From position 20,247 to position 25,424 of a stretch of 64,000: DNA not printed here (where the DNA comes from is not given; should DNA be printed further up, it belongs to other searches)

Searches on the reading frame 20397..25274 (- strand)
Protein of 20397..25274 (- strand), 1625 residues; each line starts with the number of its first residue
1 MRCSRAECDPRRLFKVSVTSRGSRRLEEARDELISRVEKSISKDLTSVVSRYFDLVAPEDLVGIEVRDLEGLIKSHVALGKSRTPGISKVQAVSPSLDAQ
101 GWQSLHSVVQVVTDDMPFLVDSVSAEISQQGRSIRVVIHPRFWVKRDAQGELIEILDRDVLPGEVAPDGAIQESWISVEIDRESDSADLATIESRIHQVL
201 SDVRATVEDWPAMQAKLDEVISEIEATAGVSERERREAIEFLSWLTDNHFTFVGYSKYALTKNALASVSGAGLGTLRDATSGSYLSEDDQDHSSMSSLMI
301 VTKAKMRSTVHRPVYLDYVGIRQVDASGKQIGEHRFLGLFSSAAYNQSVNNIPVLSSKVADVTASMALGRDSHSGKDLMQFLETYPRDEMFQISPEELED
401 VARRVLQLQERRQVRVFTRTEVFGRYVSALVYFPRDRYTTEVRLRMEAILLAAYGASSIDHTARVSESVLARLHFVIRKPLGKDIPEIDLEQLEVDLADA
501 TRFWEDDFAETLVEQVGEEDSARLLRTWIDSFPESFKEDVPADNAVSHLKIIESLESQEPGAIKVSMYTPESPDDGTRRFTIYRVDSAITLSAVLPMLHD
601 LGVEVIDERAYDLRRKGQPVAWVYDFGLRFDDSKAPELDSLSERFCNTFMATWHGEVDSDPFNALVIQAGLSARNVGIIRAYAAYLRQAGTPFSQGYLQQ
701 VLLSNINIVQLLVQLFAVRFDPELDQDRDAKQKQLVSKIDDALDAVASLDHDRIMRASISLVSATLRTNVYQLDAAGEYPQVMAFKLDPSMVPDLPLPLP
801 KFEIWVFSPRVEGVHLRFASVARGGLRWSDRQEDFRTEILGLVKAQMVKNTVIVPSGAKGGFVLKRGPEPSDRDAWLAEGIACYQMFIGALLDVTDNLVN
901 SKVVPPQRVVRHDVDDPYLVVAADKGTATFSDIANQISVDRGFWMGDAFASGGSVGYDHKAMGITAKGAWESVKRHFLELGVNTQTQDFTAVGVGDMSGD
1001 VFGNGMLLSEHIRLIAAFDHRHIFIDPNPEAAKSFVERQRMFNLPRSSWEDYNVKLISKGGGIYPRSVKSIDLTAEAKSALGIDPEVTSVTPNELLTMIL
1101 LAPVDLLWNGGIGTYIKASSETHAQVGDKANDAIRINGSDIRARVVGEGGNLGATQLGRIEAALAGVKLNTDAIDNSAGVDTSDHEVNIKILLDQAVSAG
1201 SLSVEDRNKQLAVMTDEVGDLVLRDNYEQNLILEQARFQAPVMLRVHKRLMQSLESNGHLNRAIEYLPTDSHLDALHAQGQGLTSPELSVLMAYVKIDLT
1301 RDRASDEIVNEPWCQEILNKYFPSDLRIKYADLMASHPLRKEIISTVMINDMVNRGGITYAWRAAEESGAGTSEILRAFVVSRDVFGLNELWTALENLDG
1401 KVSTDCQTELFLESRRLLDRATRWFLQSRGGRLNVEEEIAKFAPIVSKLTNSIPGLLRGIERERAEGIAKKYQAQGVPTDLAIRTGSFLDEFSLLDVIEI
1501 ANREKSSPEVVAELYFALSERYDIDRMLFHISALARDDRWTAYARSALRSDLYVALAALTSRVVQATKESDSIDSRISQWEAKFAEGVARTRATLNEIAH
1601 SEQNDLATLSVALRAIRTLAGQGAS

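Call 55: search_protein_families(library=pfam, max_evalue=0.00001, proteins=[window:20397-25274:-])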
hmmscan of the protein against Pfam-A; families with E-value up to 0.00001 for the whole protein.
window:20397-25274:- (1625 aa): 8 families
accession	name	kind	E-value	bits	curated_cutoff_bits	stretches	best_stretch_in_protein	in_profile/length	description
PF05088.18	Bac_GDH_CD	-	2.7e-260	864.5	22.8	1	738-1234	1-495/497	Bacterial NAD-glutamate dehydrogenase, catalytic domain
PF21074.2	GDH_C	-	8.4e-115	384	26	1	1280-1617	1-338/339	Glutamate dehydrogenase, C-terminal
PF21075.3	GDH_ACT1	-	5.6e-43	146.6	23.7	1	49-195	2-143/144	Glutamate dehydrogenase, ACT1 domain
PF21076.3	GDH_ACT2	-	2.4e-29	102.2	22.8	1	415-505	1-90/90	Glutamate dehydrogenase, ACT2 domain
PF21078.2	GDH_HM3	-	9.3e-25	87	24.6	1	658-722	2-66/66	Glutamate dehydrogenase, helical motif 3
PF21077.3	GDH_ACT3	-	4.2e-23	81.3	22.2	1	563-639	2-78/80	Glutamate dehydrogenase, ACT3 domain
PF21073.2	GDH_HM1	-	3.8e-21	75.2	21.2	1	352-411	1-60/60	Glutamate dehydrogenase, helical motif 1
PF21079.2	GDH_HM2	-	1.2e-08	35.2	21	1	512-555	2-45/45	Glutamate dehydrogenase, helical motif 2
